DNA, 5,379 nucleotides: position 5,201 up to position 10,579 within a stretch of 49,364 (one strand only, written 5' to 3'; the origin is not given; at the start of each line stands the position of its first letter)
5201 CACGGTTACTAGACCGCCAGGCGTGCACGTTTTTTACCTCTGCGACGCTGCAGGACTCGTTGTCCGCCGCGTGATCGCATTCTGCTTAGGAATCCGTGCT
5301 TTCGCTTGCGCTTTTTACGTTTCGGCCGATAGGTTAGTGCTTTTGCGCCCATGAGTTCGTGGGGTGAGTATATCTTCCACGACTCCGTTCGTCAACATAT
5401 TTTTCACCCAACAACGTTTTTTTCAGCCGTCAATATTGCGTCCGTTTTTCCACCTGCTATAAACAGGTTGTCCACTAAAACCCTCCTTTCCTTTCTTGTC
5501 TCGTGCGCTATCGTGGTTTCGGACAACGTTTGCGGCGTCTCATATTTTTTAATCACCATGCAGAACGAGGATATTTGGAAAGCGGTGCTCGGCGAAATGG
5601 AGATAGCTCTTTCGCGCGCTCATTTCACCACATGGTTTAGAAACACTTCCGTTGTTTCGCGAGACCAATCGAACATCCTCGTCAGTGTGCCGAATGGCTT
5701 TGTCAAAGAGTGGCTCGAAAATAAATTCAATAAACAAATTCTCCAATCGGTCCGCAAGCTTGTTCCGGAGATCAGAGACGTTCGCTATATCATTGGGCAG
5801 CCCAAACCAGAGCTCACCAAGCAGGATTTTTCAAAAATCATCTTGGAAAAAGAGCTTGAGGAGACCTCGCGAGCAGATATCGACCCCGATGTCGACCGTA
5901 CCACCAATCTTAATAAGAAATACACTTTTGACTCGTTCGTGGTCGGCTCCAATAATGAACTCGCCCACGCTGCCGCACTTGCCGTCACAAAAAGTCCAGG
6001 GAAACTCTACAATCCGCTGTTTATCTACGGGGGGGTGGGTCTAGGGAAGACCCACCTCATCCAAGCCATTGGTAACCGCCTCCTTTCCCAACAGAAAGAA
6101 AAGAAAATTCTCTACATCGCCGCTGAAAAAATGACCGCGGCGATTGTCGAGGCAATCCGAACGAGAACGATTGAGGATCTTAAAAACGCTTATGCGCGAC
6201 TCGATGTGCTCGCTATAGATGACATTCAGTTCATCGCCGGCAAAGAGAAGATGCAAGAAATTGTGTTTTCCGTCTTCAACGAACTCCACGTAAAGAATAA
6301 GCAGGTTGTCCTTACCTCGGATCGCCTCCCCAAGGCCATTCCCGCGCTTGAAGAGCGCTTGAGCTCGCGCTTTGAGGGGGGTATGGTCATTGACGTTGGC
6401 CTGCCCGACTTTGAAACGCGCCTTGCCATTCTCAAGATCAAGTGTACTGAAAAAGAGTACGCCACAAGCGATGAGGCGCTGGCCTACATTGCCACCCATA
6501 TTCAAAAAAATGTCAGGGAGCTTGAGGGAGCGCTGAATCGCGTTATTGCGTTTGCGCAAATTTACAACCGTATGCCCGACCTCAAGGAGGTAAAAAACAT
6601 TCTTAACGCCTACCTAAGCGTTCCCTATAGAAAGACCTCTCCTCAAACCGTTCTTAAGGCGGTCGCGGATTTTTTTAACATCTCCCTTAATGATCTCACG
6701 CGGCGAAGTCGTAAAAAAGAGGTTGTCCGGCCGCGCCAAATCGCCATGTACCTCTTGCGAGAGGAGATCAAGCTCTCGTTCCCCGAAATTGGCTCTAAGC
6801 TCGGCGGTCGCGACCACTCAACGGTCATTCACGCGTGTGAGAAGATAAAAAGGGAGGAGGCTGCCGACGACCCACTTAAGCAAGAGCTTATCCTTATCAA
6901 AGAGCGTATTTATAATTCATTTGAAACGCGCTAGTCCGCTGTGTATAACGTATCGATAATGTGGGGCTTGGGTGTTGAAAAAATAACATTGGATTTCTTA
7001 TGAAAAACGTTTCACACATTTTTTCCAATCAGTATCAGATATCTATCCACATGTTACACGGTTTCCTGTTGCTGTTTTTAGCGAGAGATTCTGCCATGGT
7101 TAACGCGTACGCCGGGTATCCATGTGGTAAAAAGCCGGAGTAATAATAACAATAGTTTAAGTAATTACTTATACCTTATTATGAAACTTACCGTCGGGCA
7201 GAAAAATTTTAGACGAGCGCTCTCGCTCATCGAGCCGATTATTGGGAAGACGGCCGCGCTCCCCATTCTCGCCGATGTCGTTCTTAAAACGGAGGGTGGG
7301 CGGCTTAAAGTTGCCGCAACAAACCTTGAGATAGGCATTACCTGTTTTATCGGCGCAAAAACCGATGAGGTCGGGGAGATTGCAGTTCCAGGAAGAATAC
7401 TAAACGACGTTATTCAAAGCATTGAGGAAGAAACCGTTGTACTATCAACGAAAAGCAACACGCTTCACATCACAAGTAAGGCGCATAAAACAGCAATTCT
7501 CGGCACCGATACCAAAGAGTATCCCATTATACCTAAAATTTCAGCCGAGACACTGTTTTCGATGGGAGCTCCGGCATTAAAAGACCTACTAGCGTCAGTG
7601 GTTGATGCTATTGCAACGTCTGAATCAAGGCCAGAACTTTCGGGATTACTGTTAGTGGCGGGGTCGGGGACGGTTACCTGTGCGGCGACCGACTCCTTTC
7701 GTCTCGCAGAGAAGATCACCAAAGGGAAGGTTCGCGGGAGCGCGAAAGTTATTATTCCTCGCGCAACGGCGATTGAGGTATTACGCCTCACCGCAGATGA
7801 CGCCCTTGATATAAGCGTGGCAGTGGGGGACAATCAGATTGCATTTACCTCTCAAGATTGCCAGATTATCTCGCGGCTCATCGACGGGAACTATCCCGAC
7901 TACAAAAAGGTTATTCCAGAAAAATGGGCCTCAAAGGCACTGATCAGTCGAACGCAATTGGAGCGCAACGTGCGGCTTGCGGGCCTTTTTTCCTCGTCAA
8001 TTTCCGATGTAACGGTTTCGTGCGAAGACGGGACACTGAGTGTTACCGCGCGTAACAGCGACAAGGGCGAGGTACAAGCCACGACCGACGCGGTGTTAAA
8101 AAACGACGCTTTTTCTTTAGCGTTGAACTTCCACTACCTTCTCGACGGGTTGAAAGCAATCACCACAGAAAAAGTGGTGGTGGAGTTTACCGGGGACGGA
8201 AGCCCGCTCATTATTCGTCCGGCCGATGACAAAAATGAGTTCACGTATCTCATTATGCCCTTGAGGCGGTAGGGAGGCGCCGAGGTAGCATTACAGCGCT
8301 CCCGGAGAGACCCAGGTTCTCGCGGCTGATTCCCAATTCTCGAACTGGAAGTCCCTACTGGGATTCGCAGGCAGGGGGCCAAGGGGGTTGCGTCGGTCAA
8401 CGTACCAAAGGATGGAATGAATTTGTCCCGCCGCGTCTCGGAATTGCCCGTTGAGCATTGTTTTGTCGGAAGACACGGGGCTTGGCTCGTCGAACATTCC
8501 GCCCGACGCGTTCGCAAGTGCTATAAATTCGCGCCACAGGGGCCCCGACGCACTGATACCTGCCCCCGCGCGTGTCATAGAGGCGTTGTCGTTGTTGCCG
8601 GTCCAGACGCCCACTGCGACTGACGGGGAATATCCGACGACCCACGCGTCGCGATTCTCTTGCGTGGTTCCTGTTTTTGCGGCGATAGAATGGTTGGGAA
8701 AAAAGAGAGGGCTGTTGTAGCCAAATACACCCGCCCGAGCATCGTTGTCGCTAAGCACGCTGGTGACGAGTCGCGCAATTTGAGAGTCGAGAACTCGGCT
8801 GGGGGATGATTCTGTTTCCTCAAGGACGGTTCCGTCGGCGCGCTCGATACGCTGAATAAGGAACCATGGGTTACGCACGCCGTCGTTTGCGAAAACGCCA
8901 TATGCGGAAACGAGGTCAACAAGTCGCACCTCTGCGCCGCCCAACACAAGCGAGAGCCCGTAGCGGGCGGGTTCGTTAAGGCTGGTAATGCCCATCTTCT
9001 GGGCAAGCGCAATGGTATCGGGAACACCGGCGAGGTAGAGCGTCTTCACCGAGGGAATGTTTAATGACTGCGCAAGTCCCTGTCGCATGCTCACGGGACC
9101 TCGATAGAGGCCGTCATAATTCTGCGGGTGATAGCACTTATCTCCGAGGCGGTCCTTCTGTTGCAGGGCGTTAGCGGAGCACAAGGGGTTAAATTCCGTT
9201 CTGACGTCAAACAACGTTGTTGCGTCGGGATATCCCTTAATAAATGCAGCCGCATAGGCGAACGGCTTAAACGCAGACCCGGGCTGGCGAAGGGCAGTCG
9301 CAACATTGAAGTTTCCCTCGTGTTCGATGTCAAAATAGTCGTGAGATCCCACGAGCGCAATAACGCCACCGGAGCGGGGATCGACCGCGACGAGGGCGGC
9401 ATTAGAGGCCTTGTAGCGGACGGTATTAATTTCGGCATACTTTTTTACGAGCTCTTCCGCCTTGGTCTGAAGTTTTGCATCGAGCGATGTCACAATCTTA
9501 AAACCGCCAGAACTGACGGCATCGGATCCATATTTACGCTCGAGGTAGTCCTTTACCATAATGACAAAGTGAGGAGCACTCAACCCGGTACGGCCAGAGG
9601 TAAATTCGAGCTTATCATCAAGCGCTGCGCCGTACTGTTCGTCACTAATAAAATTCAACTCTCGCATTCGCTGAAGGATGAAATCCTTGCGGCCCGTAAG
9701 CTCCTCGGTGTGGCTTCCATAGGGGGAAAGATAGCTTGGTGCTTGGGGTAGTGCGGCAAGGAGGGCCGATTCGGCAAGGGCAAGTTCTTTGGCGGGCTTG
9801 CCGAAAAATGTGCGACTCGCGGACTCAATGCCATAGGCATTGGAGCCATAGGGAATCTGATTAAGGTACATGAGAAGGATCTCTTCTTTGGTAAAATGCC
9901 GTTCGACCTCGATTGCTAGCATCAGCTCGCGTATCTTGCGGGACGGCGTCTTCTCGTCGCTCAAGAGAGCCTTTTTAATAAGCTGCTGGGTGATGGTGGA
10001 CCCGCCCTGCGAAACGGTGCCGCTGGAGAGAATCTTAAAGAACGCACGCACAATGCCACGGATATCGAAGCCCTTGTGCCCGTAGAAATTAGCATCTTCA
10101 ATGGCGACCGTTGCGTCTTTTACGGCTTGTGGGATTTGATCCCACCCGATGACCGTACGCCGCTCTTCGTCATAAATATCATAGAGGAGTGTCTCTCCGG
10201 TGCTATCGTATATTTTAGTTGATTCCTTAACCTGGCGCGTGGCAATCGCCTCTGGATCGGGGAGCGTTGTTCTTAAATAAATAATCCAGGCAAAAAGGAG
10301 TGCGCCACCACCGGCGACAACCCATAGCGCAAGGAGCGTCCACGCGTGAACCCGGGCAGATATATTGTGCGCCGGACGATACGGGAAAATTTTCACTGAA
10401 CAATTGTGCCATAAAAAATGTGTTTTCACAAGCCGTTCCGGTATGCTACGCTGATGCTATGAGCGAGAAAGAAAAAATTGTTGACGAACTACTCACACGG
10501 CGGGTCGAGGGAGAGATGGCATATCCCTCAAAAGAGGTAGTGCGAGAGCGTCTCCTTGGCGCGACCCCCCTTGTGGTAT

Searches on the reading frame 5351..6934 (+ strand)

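Call 10: search_protein_families(library=pfam, proteins=[window:5351-6934:+], max_evalue=0.01)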
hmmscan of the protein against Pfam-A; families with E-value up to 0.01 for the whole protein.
window:5351-6934:+ (527 aa): 14 families
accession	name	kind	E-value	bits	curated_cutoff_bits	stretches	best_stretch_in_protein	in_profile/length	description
PF00308.24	Bac_DnaA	-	1.1e-64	218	23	1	187-348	1-162/162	Bacterial DnaA ATPAse domain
PF08299.17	Bac_DnaA_C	-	6.7e-29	100.2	31.5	1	432-499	2-69/69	Bacterial dnaA protein helix-turn-helix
PF11638.13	DnaA_N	-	1.2e-13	51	24.6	1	74-135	2-64/65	DnaA N-terminal domain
PF01695.23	IstB_IS21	-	2e-08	34.5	24.1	1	223-324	95-193/238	IstB-like ATP binding protein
PF01637.24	ATPase_2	-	2.1e-07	31.4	33.2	1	220-334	20-126/225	ATPase domain predominantly from Archaea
PF00004.35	AAA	-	1.1e-06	29.6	21.2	1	224-342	2-128/131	ATPase family associated with various cellular activities (AAA)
PF13173.12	AAA_14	-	6.2e-05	23.5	27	1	222-338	4-112/129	AAA domain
PF13401.12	AAA_22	-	0.00037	21.2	27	0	223-279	8-64/130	AAA domain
PF13245.12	AAA_19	-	0.00055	20.6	25.1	1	222-277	13-71/134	AAA domain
PF13191.12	AAA_16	-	0.0019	19.1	32.6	1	198-280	3-85/167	AAA ATPase domain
PF09582.15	AnfO_nitrog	-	0.0039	17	30.3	0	39-78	51-90/190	Iron only nitrogenase protein AnfO (AnfO_nitrog)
PF03969.22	AFG1_ATPase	-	0.0054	16.2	27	1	220-329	61-170/361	AFG1-like ATPase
PF04851.21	ResIII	-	0.0056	17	22.5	0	225-316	28-114/164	Type III restriction enzyme, res subunit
PF25201.1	nSTAND6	-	0.0077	16.7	27.7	0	221-262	19-58/148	Novel STAND NTPase 6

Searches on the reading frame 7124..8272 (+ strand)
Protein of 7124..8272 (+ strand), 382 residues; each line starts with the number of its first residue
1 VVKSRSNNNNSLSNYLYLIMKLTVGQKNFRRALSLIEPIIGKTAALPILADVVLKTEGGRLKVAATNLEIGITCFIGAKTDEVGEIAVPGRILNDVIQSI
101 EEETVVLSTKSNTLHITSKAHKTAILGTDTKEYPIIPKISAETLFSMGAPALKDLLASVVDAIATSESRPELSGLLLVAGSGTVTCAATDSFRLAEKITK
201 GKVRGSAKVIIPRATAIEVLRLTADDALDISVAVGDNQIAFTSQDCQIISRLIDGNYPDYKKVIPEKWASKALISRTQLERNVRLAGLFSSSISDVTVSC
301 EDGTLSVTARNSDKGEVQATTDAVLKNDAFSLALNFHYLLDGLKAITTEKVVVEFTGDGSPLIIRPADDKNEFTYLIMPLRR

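Call 10: search_protein_families(library=pfam, proteins=[window:7124-8272:+], max_evalue=0.01)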
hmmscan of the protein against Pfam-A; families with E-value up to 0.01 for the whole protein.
window:7124-8272:+ (382 aa): 3 families
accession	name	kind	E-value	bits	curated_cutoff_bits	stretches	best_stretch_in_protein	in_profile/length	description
PF02767.21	DNA_pol3_beta_2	-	1.2e-25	90.5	27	1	151-259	6-116/116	DNA polymerase III beta subunit, central domain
PF02768.20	DNA_pol3_beta_3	-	4.5e-23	81.8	27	1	261-381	1-121/121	DNA polymerase III beta subunit, C-terminal domain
PF00712.24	DNA_pol3_beta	-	5e-23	82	24.4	1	20-136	1-119/120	DNA polymerase III beta subunit, N-terminal domain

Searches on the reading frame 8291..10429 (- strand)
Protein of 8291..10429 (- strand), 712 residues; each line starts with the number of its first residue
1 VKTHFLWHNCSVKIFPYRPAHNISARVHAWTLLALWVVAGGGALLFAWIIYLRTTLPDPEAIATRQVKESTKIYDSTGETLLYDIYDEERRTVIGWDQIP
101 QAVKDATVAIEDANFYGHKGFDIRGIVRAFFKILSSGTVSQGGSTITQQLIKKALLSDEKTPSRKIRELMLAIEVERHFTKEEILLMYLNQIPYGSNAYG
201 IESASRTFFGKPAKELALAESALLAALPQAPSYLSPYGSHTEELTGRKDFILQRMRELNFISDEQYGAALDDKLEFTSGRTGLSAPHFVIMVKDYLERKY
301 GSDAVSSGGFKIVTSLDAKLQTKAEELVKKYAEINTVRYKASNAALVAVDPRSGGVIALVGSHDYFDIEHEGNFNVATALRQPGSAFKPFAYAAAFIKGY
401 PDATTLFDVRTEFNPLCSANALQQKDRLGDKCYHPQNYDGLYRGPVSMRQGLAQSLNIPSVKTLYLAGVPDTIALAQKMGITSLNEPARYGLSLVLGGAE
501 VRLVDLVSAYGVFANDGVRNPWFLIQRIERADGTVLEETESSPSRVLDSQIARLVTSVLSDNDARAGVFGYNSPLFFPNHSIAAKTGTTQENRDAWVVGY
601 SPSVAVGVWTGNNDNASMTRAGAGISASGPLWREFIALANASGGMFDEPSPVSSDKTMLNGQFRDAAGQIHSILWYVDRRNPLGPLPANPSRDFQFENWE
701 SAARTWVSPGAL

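Call 10: search_protein_families(library=pfam, proteins=[window:8291-10429:-], max_evalue=0.01)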
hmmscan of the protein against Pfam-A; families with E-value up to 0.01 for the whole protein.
window:8291-10429:- (712 aa): 2 families
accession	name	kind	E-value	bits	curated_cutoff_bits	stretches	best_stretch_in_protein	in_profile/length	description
PF00912.28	Transgly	-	5.1e-62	208.9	27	1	82-255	5-177/178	Transglycosylase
PF00905.27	Transpeptidase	-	2.6e-16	60.1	22.1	1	345-633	2-295/299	Penicillin binding protein transpeptidase domain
